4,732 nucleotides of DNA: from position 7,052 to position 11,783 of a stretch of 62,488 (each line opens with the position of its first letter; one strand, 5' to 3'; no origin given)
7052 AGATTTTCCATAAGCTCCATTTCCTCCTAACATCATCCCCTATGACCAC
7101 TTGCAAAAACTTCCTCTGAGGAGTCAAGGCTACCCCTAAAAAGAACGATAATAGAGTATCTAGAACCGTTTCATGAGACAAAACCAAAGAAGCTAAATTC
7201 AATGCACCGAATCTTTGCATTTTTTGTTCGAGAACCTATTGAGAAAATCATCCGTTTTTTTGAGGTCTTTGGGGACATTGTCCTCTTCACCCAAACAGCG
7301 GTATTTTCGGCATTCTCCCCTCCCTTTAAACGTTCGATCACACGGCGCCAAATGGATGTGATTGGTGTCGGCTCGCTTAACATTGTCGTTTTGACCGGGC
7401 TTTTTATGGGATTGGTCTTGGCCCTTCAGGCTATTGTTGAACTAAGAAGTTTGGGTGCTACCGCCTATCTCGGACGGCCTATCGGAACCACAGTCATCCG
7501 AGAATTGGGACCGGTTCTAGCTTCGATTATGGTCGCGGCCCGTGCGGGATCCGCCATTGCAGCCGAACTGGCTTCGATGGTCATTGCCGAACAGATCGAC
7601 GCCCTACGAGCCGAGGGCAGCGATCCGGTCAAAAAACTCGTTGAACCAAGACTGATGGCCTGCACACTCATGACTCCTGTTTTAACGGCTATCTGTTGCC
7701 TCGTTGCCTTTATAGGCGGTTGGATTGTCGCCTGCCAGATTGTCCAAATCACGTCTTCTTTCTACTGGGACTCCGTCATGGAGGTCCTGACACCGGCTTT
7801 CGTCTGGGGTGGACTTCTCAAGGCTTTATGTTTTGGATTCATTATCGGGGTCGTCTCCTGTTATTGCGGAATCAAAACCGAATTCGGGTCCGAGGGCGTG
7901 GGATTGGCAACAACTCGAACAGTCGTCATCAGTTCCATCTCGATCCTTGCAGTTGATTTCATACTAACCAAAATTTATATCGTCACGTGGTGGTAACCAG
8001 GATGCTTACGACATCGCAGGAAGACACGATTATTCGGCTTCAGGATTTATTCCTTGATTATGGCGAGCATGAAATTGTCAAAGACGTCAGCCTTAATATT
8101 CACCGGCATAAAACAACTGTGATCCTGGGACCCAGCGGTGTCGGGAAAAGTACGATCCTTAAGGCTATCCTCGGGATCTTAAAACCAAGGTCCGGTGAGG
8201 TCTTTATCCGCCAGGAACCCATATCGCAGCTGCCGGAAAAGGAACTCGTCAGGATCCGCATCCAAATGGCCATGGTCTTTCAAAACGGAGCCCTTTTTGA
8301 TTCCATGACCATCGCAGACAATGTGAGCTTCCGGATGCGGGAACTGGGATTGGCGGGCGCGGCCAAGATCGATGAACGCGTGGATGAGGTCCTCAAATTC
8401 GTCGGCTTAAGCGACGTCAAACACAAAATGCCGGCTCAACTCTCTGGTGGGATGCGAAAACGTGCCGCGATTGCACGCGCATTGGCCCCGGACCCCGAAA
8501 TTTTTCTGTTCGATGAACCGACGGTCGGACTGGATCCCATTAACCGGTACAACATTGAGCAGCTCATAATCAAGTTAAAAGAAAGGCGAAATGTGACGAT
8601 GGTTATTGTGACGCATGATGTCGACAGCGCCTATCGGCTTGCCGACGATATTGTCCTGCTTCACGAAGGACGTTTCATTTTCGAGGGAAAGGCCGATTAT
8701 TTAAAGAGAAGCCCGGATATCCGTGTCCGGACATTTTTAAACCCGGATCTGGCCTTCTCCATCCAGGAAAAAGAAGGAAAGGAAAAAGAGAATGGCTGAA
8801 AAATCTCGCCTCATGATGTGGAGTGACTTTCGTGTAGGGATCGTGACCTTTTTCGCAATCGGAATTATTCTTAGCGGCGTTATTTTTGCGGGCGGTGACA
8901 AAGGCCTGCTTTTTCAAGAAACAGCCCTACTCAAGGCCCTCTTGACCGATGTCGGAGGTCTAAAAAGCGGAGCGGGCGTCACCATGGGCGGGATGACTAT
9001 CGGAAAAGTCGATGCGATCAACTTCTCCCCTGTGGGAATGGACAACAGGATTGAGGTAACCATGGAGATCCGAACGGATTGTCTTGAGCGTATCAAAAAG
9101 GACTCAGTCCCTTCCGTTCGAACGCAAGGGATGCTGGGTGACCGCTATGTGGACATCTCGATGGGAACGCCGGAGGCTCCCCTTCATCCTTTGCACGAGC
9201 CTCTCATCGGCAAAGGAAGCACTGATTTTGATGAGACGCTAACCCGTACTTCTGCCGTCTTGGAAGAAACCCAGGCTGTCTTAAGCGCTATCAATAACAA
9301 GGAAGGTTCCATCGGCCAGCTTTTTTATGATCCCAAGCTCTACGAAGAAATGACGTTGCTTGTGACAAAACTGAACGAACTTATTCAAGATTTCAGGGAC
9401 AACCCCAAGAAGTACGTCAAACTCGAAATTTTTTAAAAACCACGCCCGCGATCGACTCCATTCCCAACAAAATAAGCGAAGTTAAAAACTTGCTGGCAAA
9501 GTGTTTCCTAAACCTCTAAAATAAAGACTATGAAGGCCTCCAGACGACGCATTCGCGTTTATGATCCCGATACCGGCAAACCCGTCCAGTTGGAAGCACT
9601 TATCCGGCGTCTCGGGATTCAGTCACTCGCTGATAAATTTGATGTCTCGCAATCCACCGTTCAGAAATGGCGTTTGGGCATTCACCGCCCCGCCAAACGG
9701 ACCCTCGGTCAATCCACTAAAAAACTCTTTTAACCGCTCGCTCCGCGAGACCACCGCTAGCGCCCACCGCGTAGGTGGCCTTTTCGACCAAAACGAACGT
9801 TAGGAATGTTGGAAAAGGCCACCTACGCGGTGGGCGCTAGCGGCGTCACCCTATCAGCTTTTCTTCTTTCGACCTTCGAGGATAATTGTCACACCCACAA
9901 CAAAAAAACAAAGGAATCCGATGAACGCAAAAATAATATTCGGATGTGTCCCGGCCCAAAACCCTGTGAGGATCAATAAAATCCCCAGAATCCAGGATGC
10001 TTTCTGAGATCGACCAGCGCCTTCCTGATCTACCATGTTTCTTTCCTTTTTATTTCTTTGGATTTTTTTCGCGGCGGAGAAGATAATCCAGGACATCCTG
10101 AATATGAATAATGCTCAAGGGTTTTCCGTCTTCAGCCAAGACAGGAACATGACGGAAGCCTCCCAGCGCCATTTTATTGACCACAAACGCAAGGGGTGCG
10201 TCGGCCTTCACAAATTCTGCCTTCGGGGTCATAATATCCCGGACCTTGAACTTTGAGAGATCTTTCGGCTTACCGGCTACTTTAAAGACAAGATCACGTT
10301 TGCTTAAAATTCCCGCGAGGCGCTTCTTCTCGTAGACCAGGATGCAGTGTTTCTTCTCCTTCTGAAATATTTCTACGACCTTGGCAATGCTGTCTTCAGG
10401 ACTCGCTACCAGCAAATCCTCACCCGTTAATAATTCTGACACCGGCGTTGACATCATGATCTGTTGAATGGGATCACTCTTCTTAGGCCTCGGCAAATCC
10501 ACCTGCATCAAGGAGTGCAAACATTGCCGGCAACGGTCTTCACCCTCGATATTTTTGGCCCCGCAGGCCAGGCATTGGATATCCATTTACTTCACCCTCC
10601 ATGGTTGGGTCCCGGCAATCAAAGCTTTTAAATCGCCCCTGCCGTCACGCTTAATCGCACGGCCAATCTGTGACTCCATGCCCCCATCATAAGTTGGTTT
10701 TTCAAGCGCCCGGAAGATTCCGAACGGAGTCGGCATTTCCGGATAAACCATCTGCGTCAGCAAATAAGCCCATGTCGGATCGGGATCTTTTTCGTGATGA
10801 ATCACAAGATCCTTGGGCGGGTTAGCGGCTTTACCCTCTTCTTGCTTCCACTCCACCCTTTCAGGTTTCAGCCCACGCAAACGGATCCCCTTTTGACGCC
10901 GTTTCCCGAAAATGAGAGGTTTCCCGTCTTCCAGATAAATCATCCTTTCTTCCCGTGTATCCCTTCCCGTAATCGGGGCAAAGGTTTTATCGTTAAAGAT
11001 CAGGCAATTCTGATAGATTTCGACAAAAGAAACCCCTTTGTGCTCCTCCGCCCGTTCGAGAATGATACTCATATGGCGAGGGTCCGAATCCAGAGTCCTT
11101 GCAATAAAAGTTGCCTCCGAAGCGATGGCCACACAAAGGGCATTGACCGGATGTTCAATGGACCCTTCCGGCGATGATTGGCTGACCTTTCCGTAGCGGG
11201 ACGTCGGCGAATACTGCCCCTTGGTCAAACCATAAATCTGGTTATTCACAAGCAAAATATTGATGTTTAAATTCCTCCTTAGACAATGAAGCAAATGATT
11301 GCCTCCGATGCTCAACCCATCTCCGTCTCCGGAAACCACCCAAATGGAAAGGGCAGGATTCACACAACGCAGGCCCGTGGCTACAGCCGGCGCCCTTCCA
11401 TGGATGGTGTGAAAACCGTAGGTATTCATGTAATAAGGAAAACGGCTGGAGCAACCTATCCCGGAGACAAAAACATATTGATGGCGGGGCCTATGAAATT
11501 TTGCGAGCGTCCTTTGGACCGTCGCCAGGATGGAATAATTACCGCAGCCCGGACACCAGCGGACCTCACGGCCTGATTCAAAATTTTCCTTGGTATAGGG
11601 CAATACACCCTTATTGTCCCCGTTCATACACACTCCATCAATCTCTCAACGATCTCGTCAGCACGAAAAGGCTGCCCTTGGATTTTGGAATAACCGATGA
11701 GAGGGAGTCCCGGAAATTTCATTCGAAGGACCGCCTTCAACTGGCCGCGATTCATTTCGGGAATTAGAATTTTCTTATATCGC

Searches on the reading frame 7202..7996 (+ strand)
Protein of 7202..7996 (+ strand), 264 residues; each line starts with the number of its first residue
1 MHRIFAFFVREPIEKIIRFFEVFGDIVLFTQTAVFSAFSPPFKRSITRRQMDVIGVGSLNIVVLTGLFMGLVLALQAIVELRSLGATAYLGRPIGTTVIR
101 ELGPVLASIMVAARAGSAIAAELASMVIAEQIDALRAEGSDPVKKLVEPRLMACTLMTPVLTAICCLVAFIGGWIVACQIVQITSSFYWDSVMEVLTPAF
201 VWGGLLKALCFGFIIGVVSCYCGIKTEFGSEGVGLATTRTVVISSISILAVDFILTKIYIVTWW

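Call 9: search_protein_families(library=pfam, proteins=[window:7202-7996:+], max_evalue=0.001)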
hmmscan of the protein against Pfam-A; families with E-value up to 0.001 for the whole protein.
window:7202-7996:+ (264 aa): 1 family
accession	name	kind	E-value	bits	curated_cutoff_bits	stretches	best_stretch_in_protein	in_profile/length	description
PF02405.21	MlaE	-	2.7e-71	240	22.5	1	49-257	3-211/212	Permease MlaE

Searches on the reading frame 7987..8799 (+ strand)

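Call 9: search_protein_families(library=pfam, proteins=[window:7987-8799:+], max_evalue=0.001)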
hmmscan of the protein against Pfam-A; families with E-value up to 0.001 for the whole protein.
window:7987-8799:+ (270 aa): 8 families
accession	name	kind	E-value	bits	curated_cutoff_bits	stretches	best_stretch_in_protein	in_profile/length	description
PF00005.33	ABC_tran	-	4.2e-35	121.8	25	1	31-179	1-136/137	ABC transporter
PF13304.12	AAA_21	-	1.6e-11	45.2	27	1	149-211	235-299/304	AAA domain, putative AbiEii toxin, Type IV TA system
PF02463.25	SMC_N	-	2.4e-07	30.9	40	1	40-211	23-198/220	RecF/RecN/SMC N terminal domain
PF13555.12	AAA_29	-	9.1e-07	29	27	1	34-69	15-50/61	P-loop containing region of AAA domain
PF03193.22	RsgA_GTPase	-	3.6e-06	27.4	30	1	21-72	87-137/174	RsgA GTPase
PF13175.12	AAA_15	-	4.9e-05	23.6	32.1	1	32-98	15-83/374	AAA ATPase domain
PF13476.12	AAA_23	-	0.0001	23.5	27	1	33-65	12-43/201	AAA domain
PF25199.1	nSTAND_NTPase5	-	0.00012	22.3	34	1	39-89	39-92/145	Novel STAND NTPase 5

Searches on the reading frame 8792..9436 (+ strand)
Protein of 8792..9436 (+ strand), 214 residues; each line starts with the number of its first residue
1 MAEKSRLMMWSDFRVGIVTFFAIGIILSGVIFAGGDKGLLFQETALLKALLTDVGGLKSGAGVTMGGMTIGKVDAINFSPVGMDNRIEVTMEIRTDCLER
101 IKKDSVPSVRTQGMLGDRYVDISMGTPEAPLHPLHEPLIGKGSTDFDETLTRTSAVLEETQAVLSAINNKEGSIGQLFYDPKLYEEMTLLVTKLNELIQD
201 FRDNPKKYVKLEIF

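Call 9: search_protein_families(library=pfam, proteins=[window:8792-9436:+], max_evalue=0.001)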
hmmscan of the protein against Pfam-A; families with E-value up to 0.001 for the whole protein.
window:8792-9436:+ (214 aa): 1 family
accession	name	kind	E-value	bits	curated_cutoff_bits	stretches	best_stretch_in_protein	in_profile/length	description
PF02470.25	MlaD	-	3.5e-16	59.6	25.1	1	47-125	5-81/81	MlaD protein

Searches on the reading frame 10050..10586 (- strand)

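Call 9: search_protein_families(library=pfam, proteins=[window:10050-10586:-], max_evalue=0.001)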
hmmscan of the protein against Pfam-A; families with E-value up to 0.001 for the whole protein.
window:10050-10586:- (178 aa): 1 family
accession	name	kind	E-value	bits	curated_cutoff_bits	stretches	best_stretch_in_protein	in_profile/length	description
PF00571.33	CBS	-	3.5e-21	75.7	24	2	115-170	1-56/57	CBS domain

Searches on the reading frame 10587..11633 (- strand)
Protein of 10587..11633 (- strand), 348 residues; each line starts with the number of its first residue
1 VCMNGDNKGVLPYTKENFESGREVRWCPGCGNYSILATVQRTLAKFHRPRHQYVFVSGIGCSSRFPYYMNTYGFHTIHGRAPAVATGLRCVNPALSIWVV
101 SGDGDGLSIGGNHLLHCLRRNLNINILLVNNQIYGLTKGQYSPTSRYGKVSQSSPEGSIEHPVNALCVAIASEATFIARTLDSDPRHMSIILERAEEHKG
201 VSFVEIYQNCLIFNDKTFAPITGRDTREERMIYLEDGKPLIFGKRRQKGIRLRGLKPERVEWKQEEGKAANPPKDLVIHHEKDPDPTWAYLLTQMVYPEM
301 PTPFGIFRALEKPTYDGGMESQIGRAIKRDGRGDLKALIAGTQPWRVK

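Call 9: search_protein_families(library=pfam, proteins=[window:10587-11633:-], max_evalue=0.001)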
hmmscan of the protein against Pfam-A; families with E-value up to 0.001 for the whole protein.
window:10587-11633:- (348 aa): 1 family
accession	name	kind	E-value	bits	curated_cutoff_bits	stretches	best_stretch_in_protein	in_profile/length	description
PF02775.26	TPP_enzyme_C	-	1.4e-26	93.5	21.9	1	59-206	2-151/151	Thiamine pyrophosphate enzyme, C-terminal TPP binding domain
